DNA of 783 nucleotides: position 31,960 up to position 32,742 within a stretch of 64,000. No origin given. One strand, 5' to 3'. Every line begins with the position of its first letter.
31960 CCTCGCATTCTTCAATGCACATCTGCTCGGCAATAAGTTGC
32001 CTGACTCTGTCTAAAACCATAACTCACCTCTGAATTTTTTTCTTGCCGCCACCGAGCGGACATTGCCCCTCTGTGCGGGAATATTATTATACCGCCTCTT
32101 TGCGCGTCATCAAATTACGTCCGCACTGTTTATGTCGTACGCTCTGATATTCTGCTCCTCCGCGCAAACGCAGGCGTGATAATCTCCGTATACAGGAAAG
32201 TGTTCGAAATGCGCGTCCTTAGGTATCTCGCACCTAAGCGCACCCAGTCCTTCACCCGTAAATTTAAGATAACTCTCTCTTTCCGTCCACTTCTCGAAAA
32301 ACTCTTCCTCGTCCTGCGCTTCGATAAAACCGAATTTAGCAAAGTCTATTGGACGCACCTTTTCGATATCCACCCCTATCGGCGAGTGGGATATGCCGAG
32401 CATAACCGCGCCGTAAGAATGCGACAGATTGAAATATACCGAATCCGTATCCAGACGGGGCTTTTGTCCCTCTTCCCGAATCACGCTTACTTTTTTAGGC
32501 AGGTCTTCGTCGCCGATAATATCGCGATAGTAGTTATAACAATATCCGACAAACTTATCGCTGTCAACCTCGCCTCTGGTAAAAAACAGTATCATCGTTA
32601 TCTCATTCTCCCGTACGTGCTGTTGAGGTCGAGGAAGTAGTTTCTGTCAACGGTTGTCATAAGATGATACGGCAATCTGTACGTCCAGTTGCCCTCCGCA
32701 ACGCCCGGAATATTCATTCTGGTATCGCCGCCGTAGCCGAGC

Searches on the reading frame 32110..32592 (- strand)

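Call 24: search_protein_families(library=pfam, proteins=[window:32110-32592:-], max_evalue=0.001)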
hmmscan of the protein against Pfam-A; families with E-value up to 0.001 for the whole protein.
window:32110-32592:- (160 aa): 1 family
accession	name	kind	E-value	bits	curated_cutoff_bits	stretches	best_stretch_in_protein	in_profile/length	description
PF01648.25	ACPS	-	0.00048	20.6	25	0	71-118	1-67/111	4'-phosphopantetheinyl transferase superfamily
